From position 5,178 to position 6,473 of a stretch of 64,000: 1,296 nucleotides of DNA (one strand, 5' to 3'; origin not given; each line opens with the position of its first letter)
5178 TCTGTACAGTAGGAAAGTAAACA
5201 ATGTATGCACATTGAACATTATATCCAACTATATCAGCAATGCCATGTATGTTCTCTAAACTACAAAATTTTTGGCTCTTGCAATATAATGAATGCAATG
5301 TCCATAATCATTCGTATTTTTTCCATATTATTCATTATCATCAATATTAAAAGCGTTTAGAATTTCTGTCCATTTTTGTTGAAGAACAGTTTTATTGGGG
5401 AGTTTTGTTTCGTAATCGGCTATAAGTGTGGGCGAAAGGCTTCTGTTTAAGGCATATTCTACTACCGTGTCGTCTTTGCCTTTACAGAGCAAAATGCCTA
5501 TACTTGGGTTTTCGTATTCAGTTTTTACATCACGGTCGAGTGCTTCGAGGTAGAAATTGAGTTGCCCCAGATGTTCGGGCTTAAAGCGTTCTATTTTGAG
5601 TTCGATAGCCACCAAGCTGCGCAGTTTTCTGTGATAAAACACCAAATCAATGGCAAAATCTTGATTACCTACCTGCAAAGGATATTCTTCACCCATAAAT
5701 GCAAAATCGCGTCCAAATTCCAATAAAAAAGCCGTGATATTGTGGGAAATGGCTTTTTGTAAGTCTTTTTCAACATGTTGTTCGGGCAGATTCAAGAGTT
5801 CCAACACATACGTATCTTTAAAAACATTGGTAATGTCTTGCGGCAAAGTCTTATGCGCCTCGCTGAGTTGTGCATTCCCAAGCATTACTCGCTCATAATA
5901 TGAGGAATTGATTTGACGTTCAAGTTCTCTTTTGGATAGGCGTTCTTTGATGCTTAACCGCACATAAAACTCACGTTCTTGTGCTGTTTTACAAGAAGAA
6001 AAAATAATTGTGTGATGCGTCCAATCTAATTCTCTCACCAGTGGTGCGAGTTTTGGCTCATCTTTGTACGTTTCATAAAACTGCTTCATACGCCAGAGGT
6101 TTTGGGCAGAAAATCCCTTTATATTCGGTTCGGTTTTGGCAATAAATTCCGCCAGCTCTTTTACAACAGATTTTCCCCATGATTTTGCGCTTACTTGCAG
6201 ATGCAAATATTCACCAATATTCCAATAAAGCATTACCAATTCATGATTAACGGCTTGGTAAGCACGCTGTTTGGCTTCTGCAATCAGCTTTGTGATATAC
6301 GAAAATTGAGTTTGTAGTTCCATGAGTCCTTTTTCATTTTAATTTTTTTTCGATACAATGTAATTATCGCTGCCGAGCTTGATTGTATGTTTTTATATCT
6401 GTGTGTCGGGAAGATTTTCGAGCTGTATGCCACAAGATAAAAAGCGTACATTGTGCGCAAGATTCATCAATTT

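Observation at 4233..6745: YhcG/DUF1016 PDDEXK nuclease gene sits between two copies of the promoter and 5' end of a metallophosphoesterase gene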

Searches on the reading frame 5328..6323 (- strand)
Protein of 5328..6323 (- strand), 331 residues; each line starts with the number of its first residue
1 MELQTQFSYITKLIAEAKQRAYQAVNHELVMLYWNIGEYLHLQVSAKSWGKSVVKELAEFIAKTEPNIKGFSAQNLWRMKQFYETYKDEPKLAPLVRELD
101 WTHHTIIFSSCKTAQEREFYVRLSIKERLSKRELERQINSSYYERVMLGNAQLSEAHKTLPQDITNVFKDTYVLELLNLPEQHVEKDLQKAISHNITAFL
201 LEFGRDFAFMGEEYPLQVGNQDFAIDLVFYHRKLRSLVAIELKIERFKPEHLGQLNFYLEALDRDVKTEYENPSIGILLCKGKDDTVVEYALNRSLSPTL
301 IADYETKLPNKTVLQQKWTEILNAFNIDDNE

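Call 5: search_protein_families(library=pfam, proteins=[window:5328-6323:-], max_evalue=0.01)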
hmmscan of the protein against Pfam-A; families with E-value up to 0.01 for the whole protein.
window:5328-6323:- (331 aa): 3 families
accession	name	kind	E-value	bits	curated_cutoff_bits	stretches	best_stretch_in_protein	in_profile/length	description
PF06250.17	YhcG_C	-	1.5e-55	187.8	32.5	1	166-314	2-152/157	YhcG PDDEXK nuclease domain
PF17761.7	DUF1016_N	-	3.1e-43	147.6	32.8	1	10-145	2-137/137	DUF1016 N-terminal domain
PF13588.12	HSDR_N_2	-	0.0087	16.6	25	0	210-262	24-78/110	Type I restriction enzyme R protein N terminus (HSDR_N)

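Call 7: find_encoding_contigs(protein=window:5328-6323:-, flank=8000, max_places=10)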
Protein window:5328-6323:- (331 aa): 18 contigs read that carry it; 8 places shown.
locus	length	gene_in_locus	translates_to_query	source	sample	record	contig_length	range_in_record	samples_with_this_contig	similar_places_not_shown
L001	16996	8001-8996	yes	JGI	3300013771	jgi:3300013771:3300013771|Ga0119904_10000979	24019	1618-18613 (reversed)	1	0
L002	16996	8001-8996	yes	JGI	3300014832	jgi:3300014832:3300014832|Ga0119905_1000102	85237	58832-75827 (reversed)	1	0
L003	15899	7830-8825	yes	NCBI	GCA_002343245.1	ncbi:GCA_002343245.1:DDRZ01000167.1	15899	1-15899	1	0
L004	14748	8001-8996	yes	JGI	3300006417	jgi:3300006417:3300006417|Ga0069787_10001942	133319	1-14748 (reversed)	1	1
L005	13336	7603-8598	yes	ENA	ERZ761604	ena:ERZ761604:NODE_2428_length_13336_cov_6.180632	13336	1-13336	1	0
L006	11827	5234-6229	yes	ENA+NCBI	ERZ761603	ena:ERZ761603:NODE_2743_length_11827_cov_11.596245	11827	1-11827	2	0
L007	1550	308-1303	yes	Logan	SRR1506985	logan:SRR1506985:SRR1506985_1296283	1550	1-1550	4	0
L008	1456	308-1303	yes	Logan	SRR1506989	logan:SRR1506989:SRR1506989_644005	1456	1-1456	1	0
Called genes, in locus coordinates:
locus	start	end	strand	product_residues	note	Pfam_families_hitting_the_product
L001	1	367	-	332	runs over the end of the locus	PF13401:AAA_22 (faint), PF02881:SRP54_N, PF13604:AAA_30 (weak), PF00448:SRP54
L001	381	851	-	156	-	PF01066:CDP-OH_P_transf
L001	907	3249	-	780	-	PF02012:BNR (faint), PF15902:Sortilin-Vps10 (faint)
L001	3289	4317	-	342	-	PF01066:CDP-OH_P_transf, PF04608:PgpA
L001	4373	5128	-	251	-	PF00121:TIM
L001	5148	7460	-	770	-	PF09586:YfhO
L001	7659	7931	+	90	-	-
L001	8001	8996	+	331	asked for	PF17761:DUF1016_N, PF06250:YhcG_C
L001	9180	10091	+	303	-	PF00149:Metallophos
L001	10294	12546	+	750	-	PF17191:RecG_wedge (weak), PF01336:tRNA_anti-codon (weak), PF00176:SNF2-rel_dom (weak), PF00270:DEAD, PF04851:ResIII, PF00271:Helicase_C, PF19833:RecG_dom3_C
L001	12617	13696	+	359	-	PF19300:BPD_transp_1_N, PF00528:BPD_transp_1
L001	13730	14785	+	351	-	-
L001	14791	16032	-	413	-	PF01547:SBP_bac_1, PF13416:SBP_bac_8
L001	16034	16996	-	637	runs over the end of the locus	PF03717:PBP_dimer, PF00905:Transpeptidase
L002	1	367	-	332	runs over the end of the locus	PF13401:AAA_22 (faint), PF02881:SRP54_N, PF13604:AAA_30 (weak), PF00448:SRP54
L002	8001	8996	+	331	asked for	PF17761:DUF1016_N, PF06250:YhcG_C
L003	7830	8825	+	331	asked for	PF17761:DUF1016_N, PF06250:YhcG_C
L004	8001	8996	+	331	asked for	PF17761:DUF1016_N, PF06250:YhcG_C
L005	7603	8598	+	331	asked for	PF17761:DUF1016_N, PF06250:YhcG_C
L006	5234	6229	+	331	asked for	PF17761:DUF1016_N, PF06250:YhcG_C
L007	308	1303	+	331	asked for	PF17761:DUF1016_N, PF06250:YhcG_C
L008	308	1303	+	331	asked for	PF17761:DUF1016_N, PF06250:YhcG_C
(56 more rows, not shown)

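Call 14: find_homologous_proteins(query=window:5328-6323:-)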
Query window:5328-6323:- (331 aa): 8000 proteins with E <= 0.001 among 8000 candidates; the best 120 are listed.
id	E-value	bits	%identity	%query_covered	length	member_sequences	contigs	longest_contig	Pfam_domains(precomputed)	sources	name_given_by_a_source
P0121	2.5e-214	728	98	100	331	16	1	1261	PF17761.8,PF06250.18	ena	-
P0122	1.7e-210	716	96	100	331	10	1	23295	PF17761.8,PF06250.18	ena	-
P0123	7.8e-186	635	83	100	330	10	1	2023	PF17761.8,PF06250.18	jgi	jgi:predicted nuclease of restriction endonuclease-like (RecB) superfamily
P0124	1.1e-182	625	84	100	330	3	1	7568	PF17761.8,PF06250.18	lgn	-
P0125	1.9e-182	624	82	100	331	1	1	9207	PF17761.8,PF06250.18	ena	-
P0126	9.0e-182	622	83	100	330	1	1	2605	PF17761.8,PF06250.18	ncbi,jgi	jgi:predicted nuclease of restriction endonuclease-like (RecB) superfamily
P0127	1.0e-181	621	82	100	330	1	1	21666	PF17761.8,PF06250.18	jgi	-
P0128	2.2e-181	620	82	100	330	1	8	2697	PF17761.8,PF06250.18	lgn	-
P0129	1.5e-180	617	82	100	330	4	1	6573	PF17761.8,PF06250.18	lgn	-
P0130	6.0e-180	615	81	99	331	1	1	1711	PF17761.8,PF06250.18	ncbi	-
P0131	3.6e-179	613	80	100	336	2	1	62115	PF17761.8,PF06250.18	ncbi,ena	-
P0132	3.9e-179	613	82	100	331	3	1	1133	PF17761.8,PF06250.18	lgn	-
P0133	1.9e-178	611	81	100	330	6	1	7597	PF17761.8,PF06250.18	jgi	jgi:predicted nuclease of restriction endonuclease-like (RecB) superfamily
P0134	2.4e-178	610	82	99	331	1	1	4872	PF17761.8,PF06250.18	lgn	-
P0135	3.2e-177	607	81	100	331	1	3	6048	PF17761.8,PF06250.18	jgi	jgi:predicted nuclease of restriction endonuclease-like (RecB) superfamily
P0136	1.7e-176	604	82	99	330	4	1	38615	PF17761.8,PF06250.18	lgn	-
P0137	6.6e-176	602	78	100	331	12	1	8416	PF17761.8,PF06250.18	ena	-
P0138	7.7e-176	602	80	100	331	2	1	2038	PF17761.8,PF06250.18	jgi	-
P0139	4.6e-175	599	81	99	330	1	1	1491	PF17761.8,PF06250.18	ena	-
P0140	4.7e-174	596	80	100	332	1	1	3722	PF17761.8,PF06250.18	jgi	jgi:predicted nuclease of restriction endonuclease-like (RecB) superfamily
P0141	2.2e-173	594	79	100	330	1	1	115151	PF17761.8,PF06250.18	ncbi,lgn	-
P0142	3.1e-173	593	81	99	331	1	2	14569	PF17761.8,PF06250.18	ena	-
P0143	6.4e-173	592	79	100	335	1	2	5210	PF17761.8,PF06250.18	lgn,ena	-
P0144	6.7e-173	592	79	100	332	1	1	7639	PF17761.8,PF06250.18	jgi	jgi:predicted nuclease of restriction endonuclease-like (RecB) superfamily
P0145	1.2e-172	592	81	100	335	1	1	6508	PF17761.8,PF06250.18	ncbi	-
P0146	6.1e-171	586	78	100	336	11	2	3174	PF17761.8,PF06250.18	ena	-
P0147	5.0e-170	583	78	99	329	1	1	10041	PF17761.8,PF06250.18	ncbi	-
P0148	7.1e-170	582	78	100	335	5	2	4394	PF17761.8,PF06250.18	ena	-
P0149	3.7e-169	580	78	99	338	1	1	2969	PF17761.8,PF06250.18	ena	-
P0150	7.3e-167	573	77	100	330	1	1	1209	PF17761.8,PF06250.18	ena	-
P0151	7.5e-166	569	76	100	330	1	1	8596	PF17761.8,PF06250.18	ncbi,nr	ncbi:MAG: DUF1016 domain-containing protein [Methylococcaceae bacterium]|nr:MAG: DUF1016 domain-cont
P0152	9.6e-166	569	77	100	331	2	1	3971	PF17761.8,PF06250.18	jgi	jgi:predicted nuclease of restriction endonuclease-like (RecB) superfamily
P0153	4.0e-165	567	75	99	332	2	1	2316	PF17761.8,PF06250.18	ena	-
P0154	2.2e-164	564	76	100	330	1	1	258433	PF17761.8,PF06250.18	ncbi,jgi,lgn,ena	-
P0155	3.4e-164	564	76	100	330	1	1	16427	PF17761.8,PF06250.18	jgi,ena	-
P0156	6.0e-164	563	76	100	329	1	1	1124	PF17761.8,PF06250.18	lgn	-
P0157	8.4e-164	562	76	100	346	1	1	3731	PF17761.8,PF06250.18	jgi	jgi:predicted nuclease of restriction endonuclease-like (RecB) superfamily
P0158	8.4e-164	562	76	98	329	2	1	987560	PF17761.8,PF06250.18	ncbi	-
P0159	1.7e-163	561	74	100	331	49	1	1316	PF17761.8,PF06250.18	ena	-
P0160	1.8e-163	561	73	100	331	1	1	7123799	PF17761.8,PF06250.18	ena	-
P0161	3.8e-163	560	75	100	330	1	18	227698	PF17761.8,PF06250.18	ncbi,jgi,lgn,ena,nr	ncbi:MAG: DUF1016 family protein [Chitinophagales bacterium]|jgi:predicted nuclease of restriction e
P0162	5.0e-163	560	75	100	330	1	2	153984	PF17761.8,PF06250.18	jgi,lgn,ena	jgi:predicted nuclease of restriction endonuclease-like (RecB) superfamily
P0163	5.3e-163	560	75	100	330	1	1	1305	PF17761.8,PF06250.18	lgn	-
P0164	7.8e-163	559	74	99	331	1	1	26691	PF17761.8,PF06250.18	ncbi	-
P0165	8.6e-163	559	75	100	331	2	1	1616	PF17761.8,PF06250.18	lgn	-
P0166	1.1e-162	559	75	100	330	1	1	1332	PF17761.8,PF06250.18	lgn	-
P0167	1.2e-162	559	75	100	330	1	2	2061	PF17761.8,PF06250.18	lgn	-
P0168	1.4e-162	558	73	100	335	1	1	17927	PF17761.8,PF06250.18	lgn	-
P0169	1.5e-162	558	75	100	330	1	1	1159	PF17761.8,PF06250.18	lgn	-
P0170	1.9e-162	558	75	100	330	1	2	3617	PF17761.8,PF06250.18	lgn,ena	-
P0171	1.9e-162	558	75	100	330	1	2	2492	PF17761.8,PF06250.18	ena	-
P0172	2.7e-162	558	75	100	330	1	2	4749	PF17761.8,PF06250.18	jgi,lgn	jgi:predicted nuclease of restriction endonuclease-like (RecB) superfamily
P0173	4.8e-162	557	75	99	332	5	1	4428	PF17761.8,PF06250.18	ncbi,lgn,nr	ncbi:MAG: DUF1016 family protein [Flavobacterium sp.]|nr:DUF1016 family protein [Flavobacterium sp.]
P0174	5.3e-162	557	73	100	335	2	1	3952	PF17761.8,PF06250.18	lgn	-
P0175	5.5e-162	557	75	100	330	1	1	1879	PF17761.8,PF06250.18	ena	-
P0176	7.3e-162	556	74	100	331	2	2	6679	PF17761.8,PF06250.18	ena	-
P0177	7.6e-162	556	73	99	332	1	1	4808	PF17761.8,PF06250.18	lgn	-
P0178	8.6e-162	556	75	100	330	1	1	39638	PF17761.8,PF06250.18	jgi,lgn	jgi:predicted nuclease of restriction endonuclease-like (RecB) superfamily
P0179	1.1e-161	555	75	100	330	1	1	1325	PF17761.8,PF06250.18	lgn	-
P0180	1.6e-161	555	75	100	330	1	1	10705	PF17761.8,PF06250.18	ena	-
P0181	2.6e-161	554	72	99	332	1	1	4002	PF17761.8,PF06250.18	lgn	-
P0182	8.1e-161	553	74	100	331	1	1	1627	PF17761.8,PF06250.18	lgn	-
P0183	1.3e-160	552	74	99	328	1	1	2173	PF17761.8,PF06250.18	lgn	-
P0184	1.5e-160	552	74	100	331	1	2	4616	PF17761.8,PF06250.18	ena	-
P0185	2.5e-160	551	72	100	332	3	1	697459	PF17761.8,PF06250.18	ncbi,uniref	ncbi:PDDEXK nuclease domain-containing protein [Larkinella sp. GY13]|uniref:PDDEXK nuclease domain-c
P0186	2.8e-160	551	73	100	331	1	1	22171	PF17761.8,PF06250.18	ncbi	-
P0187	2.8e-160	551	73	99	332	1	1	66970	PF17761.8,PF06250.18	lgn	-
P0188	4.9e-160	550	74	100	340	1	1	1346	PF17761.8,PF06250.18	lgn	-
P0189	5.1e-160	550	74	100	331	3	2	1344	PF17761.8,PF06250.18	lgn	-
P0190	6.0e-160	550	78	95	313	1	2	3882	PF17761.8,PF06250.18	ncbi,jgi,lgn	jgi:predicted nuclease of restriction endonuclease-like (RecB) superfamily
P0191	6.1e-160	550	73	100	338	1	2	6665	PF17761.8,PF06250.18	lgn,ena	-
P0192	1.1e-159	549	79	91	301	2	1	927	PF17761.8,PF06250.18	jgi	jgi:predicted nuclease of restriction endonuclease-like (RecB) superfamily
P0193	8.6e-159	546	73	100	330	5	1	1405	PF17761.8,PF06250.18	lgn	-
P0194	9.7e-159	546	73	99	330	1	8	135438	PF17761.8,PF06250.18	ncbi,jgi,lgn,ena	jgi:predicted nuclease of restriction endonuclease-like (RecB) superfamily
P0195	1.1e-158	546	74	100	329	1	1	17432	PF17761.8,PF06250.18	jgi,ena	jgi:predicted nuclease of restriction endonuclease-like (RecB) superfamily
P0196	1.2e-158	546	75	97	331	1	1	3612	PF17761.8,PF06250.18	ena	-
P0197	1.2e-158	546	75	97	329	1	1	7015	PF17761.8,PF06250.18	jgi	-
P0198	1.2e-158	546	75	97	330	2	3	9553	PF17761.8,PF06250.18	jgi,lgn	jgi:predicted nuclease of restriction endonuclease-like (RecB) superfamily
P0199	1.2e-158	546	75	97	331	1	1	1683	PF17761.8,PF06250.18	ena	-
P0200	1.2e-158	545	74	99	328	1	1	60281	PF17761.8,PF06250.18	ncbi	-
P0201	1.5e-158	545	75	97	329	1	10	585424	PF17761.8,PF06250.18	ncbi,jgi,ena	jgi:predicted nuclease of restriction endonuclease-like (RecB) superfamily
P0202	2.0e-158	545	75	97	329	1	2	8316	PF17761.8,PF06250.18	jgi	-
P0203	2.2e-158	545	74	100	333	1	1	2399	PF17761.8,PF06250.18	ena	-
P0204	4.5e-158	544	75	97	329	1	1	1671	PF17761.8,PF06250.18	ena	-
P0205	4.8e-158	544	76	98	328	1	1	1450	PF17761.8,PF06250.18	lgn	-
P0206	4.9e-158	544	73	98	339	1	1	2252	PF17761.8,PF06250.18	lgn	-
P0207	5.4e-158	543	75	97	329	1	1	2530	PF17761.8,PF06250.18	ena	-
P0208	6.7e-158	543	75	97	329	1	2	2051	PF17761.8,PF06250.18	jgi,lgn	-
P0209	6.9e-158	543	75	97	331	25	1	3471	PF17761.8,PF06250.18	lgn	-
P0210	7.1e-158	543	75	97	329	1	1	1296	PF17761.8,PF06250.18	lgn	-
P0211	8.7e-158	543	75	97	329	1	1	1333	PF17761.8,PF06250.18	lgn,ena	-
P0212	1.0e-157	543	75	97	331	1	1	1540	PF17761.8,PF06250.18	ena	-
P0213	1.0e-157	542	73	98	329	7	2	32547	PF17761.8,PF06250.18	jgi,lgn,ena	-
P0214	1.2e-157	542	75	97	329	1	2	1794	PF17761.8,PF06250.18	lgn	-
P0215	1.3e-157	542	75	97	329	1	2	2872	PF17761.8,PF06250.18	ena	-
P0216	1.3e-157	542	73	99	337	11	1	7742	PF17761.8,PF06250.18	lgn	-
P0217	1.5e-157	542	75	97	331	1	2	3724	PF17761.8,PF06250.18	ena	-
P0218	1.6e-157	542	75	97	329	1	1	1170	PF17761.8,PF06250.18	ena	-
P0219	1.9e-157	542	75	97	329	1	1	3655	PF17761.8,PF06250.18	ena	-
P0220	2.0e-157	542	75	97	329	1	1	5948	PF17761.8,PF06250.18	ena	-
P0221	2.1e-157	541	75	97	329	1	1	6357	PF17761.8,PF06250.18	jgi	jgi:predicted nuclease of restriction endonuclease-like (RecB) superfamily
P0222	2.5e-157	541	75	97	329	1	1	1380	PF17761.8,PF06250.18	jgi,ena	-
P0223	2.6e-157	541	75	97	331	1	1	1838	PF17761.8,PF06250.18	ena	-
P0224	2.7e-157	541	75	97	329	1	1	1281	PF17761.8,PF06250.18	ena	-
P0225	2.8e-157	541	73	100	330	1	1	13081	PF17761.8,PF06250.18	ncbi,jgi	jgi:predicted nuclease of restriction endonuclease-like (RecB) superfamily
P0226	3.1e-157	541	75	97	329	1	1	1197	PF17761.8,PF06250.18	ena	-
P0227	3.1e-157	541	75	97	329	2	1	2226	PF17761.8,PF06250.18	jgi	jgi:predicted nuclease of restriction endonuclease-like (RecB) superfamily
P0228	4.0e-157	541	72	98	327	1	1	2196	PF17761.8,PF06250.18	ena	-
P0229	4.2e-157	540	75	97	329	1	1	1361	PF17761.8,PF06250.18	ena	-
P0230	4.3e-157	540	75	97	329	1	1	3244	PF17761.8,PF06250.18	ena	-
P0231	4.4e-157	540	75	97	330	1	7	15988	PF17761.8,PF06250.18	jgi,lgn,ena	jgi:predicted nuclease of restriction endonuclease-like (RecB) superfamily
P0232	4.5e-157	540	71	99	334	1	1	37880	PF17761.8,PF06250.18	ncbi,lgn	-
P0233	5.0e-157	540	75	97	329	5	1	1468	PF17761.8,PF06250.18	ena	-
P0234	5.1e-157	540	75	97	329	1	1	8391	PF17761.8,PF06250.18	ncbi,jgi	ncbi:MAG: hypothetical protein RL528_1203 [Bacteroidota bacterium]|jgi:predicted nuclease of restric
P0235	5.7e-157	540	74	97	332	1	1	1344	PF17761.8,PF06250.18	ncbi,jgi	jgi:predicted nuclease of restriction endonuclease-like (RecB) superfamily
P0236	6.5e-157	540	71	99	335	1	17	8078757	PF17761.8,PF06250.18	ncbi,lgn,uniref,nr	ncbi:PDDEXK nuclease domain-containing protein [Spirosoma linguale]|uniref:Cytoplasmic protein n=1 T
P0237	6.9e-157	540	73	99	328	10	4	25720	PF17761.8,PF06250.18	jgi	jgi:predicted nuclease of restriction endonuclease-like (RecB) superfamily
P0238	8.5e-157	539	75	97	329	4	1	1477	PF17761.8,PF06250.18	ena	-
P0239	1.1e-156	539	72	100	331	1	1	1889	PF17761.8,PF06250.18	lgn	-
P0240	1.1e-156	539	73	98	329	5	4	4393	PF17761.8,PF06250.18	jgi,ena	jgi:predicted nuclease of restriction endonuclease-like (RecB) superfamily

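Call 15: find_related_loci(query=window:5328-6323:-, collection=genome_contigs, flank=6000)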
Query window:5328-6323:- (331 aa) in genome_contigs; peptide patterns used: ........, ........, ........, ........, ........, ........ (x = any residue, [..] = any of these).
598 stretches matched a pattern (row limit reached: there are more); 572 encode a relative of the query (tblastn E <= 1e-3); the best 80 are kept; 80 distinct loci.
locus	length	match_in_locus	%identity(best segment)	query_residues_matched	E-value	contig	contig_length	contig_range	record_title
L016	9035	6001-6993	80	1-331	0e+0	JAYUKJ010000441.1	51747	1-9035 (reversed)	MAG: Saprospiraceae bacterium isolate GFS_9243 GFS_9243_440, whole genome shotgun sequence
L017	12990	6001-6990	79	1-331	0e+0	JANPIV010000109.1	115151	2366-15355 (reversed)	MAG: Saprospirales bacterium isolate VAR_61_metabat_508 VAR_61_k141_3037652, whole genome shotgun sequence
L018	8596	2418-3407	76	1-331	1e-175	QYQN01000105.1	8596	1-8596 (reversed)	MAG: Methylococcaceae bacterium isolate PowLak16_MAG1 c_000000058930, whole genome shotgun sequence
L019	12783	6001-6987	74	1-329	1e-172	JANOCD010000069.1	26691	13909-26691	MAG: Cytophagales bacterium isolate VAR_17_metabat_49 VAR_17_k141_3980108, whole genome shotgun sequence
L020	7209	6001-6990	75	1-331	6e-172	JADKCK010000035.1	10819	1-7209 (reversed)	MAG: Sphingobacteriales bacterium isolate OdNE_18-Q3-R46-58_MAXAC.028 tig00016798-10-107520, whole genome shotgun sequen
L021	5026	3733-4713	75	1-328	1e-175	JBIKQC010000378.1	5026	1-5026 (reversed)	MAG: Saprospira sp. isolate ME2015-05-19_3300034121_group6_bin48 Rohwer_bin606_scaffold_13169_c1, whole genome shotgun s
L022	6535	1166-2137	75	1-325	2e-170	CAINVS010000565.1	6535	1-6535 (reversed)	MAG: uncultured Bacteroidetes bacterium isolate Ja_bin-6113 genome assembly, contig: bin-6113:565/721, whole genome shot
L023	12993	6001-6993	72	1-331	2e-169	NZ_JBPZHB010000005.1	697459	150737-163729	Larkinella sp. GY13 contig5, whole genome shotgun sequence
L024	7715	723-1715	73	1-331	4e-169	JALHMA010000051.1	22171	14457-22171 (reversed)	MAG: Saprospiraceae bacterium isolate Bin_28_2_sub c_000000009803, whole genome shotgun sequence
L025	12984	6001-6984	74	1-328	1e-168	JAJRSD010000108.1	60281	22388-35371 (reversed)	MAG: Bacteroidetes bacterium isolate Dive100_bin4.30 k141_1143419, whole genome shotgun sequence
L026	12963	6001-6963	75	1-322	1e-166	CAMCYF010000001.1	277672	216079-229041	MAG: Chitinophaga pinensis isolate MiH-16apr19-171 genome assembly, contig: MiH-16apr19-C23, whole genome shotgun sequen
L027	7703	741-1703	75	1-322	5e-166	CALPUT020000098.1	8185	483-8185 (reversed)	MAG: Chryseobacterium gleum isolate HRS-ES5-bin-44 genome assembly, contig: HRS-ES5-C4431, whole genome shotgun sequence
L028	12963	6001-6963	75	1-322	3e-163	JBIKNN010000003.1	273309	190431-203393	MAG: Crocinitomicaceae bacterium isolate ME2014-10-01_3300034021_group5_bin116 Rohwer_bin756_scaffold_7_c1, whole genome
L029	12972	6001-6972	72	1-325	6e-161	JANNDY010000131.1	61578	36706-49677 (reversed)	MAG: Emticicia sp. isolate OTE_75_metabat_50 OTE_75_k141_1776717, whole genome shotgun sequence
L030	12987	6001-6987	70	1-329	4e-161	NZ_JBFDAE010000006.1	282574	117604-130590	Algibacter sp. 2305UL17-15 contig6, whole genome shotgun sequence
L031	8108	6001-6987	70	1-329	2e-160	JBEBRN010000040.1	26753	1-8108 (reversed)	MAG: Taishania pollutisoli isolate T2.bin.118 NODE_5789_length_26753_cov_100.186531, whole genome shotgun sequence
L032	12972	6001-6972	70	1-325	9e-160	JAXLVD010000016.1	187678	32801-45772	MAG: Spirosomataceae bacterium isolate STL-BAC47 C2.191.fa-16, whole genome shotgun sequence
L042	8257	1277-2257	64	2-330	1e-146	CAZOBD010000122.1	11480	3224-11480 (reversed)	MAG TPA_asm: uncultured Hyphomicrobiales bacterium isolate SRP141376_co4_174 genome assembly, contig: NODE_9351_length_1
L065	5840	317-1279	59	3-323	5e-132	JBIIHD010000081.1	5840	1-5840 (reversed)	MAG: Crocinitomicaceae bacterium isolate ME2001-07-30D7pf_3300042309_group1_bin152 Rohwer_bin722_scaffold_16347_c1, whol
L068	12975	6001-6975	58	2-326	9e-132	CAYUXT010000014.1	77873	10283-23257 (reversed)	MAG TPA_asm: uncultured Taibaiella sp. isolate SRP344714_co2_266 genome assembly, contig: NODE_685_length_77873_cov_11.0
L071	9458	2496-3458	60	1-321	3e-131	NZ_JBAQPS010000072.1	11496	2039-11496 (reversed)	MAG: Sulfuricurvum sp. isolate MFD03286_ilm_asm_bin32 k127_69670, whole genome shotgun sequence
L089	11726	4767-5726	59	5-324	5e-130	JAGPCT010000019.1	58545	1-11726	MAG: Saprospiraceae bacterium isolate Gw_SlAct_bin_302 Gw_SlAct_814_length_58545_cov_10.212058, whole genome shotgun seq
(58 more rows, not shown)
